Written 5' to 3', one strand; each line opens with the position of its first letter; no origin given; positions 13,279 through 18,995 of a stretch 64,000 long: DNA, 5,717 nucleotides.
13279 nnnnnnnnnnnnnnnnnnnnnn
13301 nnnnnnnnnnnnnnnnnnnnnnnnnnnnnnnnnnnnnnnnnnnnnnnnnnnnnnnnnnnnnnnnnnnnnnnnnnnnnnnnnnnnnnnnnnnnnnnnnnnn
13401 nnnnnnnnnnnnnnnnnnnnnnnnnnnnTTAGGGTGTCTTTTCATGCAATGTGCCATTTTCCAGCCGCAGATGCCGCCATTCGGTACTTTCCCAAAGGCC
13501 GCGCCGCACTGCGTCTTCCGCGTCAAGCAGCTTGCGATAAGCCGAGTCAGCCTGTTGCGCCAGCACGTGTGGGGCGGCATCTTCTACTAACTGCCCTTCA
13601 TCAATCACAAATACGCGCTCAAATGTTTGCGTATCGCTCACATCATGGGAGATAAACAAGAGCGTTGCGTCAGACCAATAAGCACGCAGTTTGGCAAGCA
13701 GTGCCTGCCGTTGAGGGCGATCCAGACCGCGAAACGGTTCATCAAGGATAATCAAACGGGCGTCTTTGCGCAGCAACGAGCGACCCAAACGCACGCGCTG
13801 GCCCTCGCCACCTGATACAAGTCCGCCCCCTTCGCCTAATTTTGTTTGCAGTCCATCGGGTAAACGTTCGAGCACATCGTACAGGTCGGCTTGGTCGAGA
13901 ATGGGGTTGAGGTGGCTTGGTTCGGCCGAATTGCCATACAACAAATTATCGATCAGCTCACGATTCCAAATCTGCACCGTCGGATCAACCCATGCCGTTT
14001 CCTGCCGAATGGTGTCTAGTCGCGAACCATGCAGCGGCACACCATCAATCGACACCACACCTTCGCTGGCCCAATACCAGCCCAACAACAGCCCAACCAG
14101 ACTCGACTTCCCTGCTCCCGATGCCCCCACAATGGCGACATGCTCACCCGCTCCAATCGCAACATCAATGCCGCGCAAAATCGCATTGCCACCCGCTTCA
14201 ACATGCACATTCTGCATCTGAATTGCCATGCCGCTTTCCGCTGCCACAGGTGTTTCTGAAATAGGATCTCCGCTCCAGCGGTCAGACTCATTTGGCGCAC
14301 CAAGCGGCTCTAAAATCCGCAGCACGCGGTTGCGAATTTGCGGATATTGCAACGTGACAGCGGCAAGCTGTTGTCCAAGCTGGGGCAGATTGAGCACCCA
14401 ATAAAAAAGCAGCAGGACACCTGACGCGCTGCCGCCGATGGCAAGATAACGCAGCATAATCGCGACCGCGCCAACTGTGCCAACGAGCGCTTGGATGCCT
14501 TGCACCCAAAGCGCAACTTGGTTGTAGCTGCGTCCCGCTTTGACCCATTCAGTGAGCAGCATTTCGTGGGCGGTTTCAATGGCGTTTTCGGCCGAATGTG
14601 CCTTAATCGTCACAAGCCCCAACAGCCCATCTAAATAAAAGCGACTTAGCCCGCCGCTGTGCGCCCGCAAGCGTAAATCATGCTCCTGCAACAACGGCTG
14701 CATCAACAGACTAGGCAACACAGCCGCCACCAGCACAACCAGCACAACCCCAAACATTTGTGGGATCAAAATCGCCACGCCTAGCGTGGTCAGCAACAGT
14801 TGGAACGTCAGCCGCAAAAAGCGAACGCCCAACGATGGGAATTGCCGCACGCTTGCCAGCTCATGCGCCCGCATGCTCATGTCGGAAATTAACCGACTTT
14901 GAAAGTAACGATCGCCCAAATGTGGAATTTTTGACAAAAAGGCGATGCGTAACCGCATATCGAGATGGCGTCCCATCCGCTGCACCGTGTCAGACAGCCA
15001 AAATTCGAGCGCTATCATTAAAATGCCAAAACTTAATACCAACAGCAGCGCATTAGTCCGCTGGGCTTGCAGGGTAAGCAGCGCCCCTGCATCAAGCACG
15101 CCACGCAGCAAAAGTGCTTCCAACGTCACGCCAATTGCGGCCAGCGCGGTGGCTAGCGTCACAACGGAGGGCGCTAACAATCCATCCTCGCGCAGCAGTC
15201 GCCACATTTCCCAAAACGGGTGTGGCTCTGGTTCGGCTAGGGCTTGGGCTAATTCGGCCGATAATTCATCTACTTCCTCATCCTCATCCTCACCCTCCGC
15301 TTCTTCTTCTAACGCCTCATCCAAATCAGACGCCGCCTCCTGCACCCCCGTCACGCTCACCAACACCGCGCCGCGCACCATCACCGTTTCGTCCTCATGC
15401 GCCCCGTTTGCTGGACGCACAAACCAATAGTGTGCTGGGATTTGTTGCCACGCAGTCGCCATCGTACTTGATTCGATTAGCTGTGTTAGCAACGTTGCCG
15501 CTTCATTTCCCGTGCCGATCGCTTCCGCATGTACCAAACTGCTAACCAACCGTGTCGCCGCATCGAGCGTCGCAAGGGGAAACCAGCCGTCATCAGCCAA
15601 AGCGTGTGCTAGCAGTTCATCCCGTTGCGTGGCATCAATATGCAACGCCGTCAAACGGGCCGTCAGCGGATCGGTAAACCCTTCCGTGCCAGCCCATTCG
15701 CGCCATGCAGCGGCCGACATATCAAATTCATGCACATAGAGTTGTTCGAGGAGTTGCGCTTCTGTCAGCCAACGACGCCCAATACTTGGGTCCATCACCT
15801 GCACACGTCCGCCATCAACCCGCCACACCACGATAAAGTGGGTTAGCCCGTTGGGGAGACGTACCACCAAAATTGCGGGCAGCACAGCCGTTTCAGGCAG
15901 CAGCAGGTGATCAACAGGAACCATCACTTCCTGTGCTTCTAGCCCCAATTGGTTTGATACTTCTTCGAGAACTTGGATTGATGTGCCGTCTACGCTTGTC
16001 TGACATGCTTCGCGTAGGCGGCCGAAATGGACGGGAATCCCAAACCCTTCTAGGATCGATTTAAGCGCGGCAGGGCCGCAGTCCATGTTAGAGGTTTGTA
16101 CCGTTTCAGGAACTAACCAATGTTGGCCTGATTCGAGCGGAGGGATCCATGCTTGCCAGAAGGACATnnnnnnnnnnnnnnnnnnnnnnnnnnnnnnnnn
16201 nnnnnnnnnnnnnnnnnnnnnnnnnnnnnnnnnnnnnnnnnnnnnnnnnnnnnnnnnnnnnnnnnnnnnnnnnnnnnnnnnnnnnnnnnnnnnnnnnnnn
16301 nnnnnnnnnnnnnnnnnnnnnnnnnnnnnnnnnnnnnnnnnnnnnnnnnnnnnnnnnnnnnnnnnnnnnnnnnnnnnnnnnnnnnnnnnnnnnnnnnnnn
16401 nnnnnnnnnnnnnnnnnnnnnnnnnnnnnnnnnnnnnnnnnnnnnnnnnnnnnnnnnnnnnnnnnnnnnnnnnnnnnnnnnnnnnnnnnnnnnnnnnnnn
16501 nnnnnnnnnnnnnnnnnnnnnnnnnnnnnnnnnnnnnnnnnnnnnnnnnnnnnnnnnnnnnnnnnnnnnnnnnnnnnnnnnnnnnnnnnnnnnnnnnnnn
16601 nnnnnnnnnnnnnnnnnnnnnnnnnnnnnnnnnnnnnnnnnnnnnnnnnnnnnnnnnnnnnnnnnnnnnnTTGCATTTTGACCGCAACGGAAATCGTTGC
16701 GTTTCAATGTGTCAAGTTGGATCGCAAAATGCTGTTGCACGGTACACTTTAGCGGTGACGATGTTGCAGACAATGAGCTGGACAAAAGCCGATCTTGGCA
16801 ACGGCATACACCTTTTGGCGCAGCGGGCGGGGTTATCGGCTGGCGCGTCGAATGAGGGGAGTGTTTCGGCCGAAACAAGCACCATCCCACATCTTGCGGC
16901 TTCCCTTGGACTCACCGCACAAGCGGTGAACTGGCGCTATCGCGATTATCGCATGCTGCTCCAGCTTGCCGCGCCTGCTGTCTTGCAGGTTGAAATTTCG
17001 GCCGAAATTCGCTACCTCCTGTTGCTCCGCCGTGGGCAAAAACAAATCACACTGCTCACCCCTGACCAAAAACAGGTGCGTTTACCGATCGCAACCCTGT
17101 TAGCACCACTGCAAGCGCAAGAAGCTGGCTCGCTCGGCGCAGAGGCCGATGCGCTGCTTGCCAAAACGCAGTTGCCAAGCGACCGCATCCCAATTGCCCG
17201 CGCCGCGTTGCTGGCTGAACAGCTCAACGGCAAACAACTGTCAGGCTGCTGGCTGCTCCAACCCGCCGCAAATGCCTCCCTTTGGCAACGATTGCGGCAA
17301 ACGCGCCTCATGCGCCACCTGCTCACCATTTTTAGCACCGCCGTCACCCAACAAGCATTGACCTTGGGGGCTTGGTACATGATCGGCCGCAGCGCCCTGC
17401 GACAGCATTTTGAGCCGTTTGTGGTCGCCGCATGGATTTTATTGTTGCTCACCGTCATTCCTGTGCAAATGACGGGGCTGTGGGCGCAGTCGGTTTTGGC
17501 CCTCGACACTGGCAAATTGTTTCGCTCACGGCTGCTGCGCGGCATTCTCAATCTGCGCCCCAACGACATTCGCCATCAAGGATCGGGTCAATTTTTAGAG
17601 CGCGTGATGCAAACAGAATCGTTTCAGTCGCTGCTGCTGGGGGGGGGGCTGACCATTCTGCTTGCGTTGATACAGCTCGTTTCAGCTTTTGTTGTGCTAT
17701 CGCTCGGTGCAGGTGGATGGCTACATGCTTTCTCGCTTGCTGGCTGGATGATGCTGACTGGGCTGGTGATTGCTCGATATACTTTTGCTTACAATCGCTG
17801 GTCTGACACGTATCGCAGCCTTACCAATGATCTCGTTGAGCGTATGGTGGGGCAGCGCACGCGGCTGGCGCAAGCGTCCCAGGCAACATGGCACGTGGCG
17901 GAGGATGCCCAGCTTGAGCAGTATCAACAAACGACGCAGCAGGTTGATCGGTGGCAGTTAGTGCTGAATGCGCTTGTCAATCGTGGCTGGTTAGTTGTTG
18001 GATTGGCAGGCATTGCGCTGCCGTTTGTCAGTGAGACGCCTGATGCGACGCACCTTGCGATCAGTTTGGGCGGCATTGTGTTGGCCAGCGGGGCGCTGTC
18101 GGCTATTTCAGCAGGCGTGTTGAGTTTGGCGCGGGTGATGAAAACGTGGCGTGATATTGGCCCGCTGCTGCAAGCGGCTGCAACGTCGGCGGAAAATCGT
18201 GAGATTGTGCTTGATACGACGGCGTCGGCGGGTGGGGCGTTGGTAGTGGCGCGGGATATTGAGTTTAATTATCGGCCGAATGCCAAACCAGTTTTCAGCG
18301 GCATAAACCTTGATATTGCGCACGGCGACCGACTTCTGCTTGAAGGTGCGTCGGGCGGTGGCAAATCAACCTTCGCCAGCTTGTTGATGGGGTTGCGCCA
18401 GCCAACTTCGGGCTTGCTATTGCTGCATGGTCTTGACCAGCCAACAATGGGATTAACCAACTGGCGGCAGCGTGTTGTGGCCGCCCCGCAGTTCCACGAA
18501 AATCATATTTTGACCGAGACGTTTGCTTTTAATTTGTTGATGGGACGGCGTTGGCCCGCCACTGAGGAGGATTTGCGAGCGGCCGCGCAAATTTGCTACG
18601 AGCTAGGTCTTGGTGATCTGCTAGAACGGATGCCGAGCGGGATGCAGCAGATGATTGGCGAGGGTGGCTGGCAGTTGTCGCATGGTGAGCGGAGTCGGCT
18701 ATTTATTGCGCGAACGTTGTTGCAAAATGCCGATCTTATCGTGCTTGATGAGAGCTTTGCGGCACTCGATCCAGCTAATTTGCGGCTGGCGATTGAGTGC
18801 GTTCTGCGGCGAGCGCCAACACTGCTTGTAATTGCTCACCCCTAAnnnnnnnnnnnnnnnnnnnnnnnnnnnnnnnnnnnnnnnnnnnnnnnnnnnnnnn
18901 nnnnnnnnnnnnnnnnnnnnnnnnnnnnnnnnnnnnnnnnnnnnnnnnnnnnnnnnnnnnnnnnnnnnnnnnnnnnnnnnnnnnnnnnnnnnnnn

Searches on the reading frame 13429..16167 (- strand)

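Call 85: search_protein_families(library=pfam, proteins=[window:13429-16167:-], max_evalue=0.00001)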
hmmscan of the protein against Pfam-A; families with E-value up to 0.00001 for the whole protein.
window:13429-16167:- (912 aa): 3 families
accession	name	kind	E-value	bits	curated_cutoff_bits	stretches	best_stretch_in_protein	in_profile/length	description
PF03412.21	Peptidase_C39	-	4.3e-22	78.8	22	1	22-141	5-119/133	Peptidase C39 family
PF00005.33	ABC_tran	-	7.2e-21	75.7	25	1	664-812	1-136/137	ABC transporter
PF00664.28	ABC_membrane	-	1.7e-08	35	28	1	371-571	41-243/274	ABC transporter transmembrane region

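Call 97: search_protein_families(library=ncbifam, proteins=[window:13429-16167:-], max_evalue=0.01)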
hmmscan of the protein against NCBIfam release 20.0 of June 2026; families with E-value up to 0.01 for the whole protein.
window:13429-16167:- (912 aa): 181 families (the best 25 are shown)
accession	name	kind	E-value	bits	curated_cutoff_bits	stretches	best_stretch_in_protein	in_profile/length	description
TIGR03796.1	NHLM_micro_ABC1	equivalog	1.4e-58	198.7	853.3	2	361-881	183-709/710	NHLP family bacteriocin export ABC transporter peptidase/permease/ATPase subunit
TIGR03375.1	type_I_sec_LssB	subfamily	3.6e-52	177.6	693.1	1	375-871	188-690/696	type I secretion system permease/ATPase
TIGR02868.1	CydC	equivalog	3.6e-50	171.1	329.05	1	459-842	143-529/530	thiol reductant ABC exporter subunit CydC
TIGR01193.1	bacteriocin_ABC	subfamily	1.1e-47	163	523.85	2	376-879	196-704/708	peptide cleavage/export ABC transporter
NF008379.0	PRK11174.1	equivalog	1.1e-45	156.5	684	1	639-884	340-584/588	heme ABC transporter permease/ATP-binding protein CydD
NF008364.0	PRK11160.1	equivalog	2.4e-45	155.2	630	1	641-879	331-570/575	heme ABC transporter ATP-binding protein/permease CydC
TIGR02857.1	CydD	equivalog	2.7e-45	155.3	435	1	637-854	310-528/529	thiol reductant ABC exporter subunit CydD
TIGR01846.1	type_I_sec_HlyB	subfamily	3.9e-45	154.3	725.55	1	361-881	173-689/694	type I secretion system permease/ATPase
TIGR02203.1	MsbA_lipidA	equivalog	3.7e-44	151.2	602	1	341-879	24-564/572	lipid A export permease/ATP-binding protein MsbA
TIGR02204.1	MsbA_rel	hypoth_equivalog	6.3e-43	147.3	780.4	1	335-880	24-571/576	ABC transporter, permease/ATP-binding protein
TIGR03797.1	NHLM_micro_ABC2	equivalog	1.2e-39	136.3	709.4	1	374-872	179-674/686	NHLP bacteriocin export ABC transporter permease/ATPase subunit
NF045513.1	HepA_fam_ABC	equivalog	3.4e-38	131.5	725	1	378-869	102-595/610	heterocyst formation ABC transporter subunit HepA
TIGR00958.1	3a01208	subfamily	6.3e-34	117.3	874.6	1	661-880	494-710/711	antigen peptide transporter 2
NF010178.0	PRK13657.1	equivalog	3.3e-33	115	733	1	324-883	13-569/588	glucan ABC transporter ATP-binding protein/ permease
NF008381.0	PRK11176.1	equivalog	3.4e-33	114.9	867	1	649-880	342-575/582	lipid A ABC transporter ATP-binding protein/permease MsbA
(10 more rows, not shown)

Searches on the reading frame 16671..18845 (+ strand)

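Call 85: search_protein_families(library=pfam, proteins=[window:16671-18845:+], max_evalue=0.00001)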
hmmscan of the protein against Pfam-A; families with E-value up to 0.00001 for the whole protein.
window:16671-18845:+ (724 aa): 1 family
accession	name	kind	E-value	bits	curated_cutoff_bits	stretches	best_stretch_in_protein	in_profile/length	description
PF00005.33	ABC_tran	-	1.3e-19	71.6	25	1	543-696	2-136/137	ABC transporter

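Call 97: search_protein_families(library=ncbifam, proteins=[window:16671-18845:+], max_evalue=0.01)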
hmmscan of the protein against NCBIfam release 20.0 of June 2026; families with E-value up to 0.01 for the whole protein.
window:16671-18845:+ (724 aa): 162 families (the best 25 are shown)
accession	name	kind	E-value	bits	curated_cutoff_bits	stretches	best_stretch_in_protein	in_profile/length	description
TIGR02868.1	CydC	equivalog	9.2e-41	140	329.05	1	283-705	87-508/530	thiol reductant ABC exporter subunit CydC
TIGR03797.1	NHLM_micro_ABC2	equivalog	5.9e-36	124.2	709.4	1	287-723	214-643/686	NHLP bacteriocin export ABC transporter permease/ATPase subunit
TIGR03375.1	type_I_sec_LssB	subfamily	1.2e-35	122.9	693.1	1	286-723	226-660/696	type I secretion system permease/ATPase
TIGR02203.1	MsbA_lipidA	equivalog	3.1e-35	121.7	602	1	216-723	19-527/572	lipid A export permease/ATP-binding protein MsbA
TIGR02857.1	CydD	equivalog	8.1e-35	120.8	435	1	508-723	309-515/529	thiol reductant ABC exporter subunit CydD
TIGR01846.1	type_I_sec_HlyB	subfamily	1.7e-30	106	725.55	1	244-723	172-650/694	type I secretion system permease/ATPase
TIGR03796.1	NHLM_micro_ABC1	equivalog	2.1e-30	105.6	853.3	1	386-723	352-670/710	NHLP family bacteriocin export ABC transporter peptidase/permease/ATPase subunit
NF008381.0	PRK11176.1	equivalog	3.8e-30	104.8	867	1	520-723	338-537/582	lipid A ABC transporter ATP-binding protein/permease MsbA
TIGR02204.1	MsbA_rel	hypoth_equivalog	3.1e-29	102.1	780.4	1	469-723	284-533/576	ABC transporter, permease/ATP-binding protein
NF010178.0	PRK13657.1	equivalog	3.2e-29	101.8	733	1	513-723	325-528/588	glucan ABC transporter ATP-binding protein/ permease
NF045513.1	HepA_fam_ABC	equivalog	3.4e-28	98.4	725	1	528-723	377-567/610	heterocyst formation ABC transporter subunit HepA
NF008364.0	PRK11160.1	equivalog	3.5e-28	98.5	630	1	352-723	162-533/575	heme ABC transporter ATP-binding protein/permease CydC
TIGR00958.1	3a01208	subfamily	1.6e-25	89.5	874.6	1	526-723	480-672/711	antigen peptide transporter 2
TIGR01193.1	bacteriocin_ABC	subfamily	4.3e-25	88.3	523.85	1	525-723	474-667/708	peptide cleavage/export ABC transporter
NF008056.1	PRK10790.1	equivalog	1.6e-23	83.1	746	1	520-723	337-533/584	SmdB family multidrug efflux ABC transporter permease/ATP-binding protein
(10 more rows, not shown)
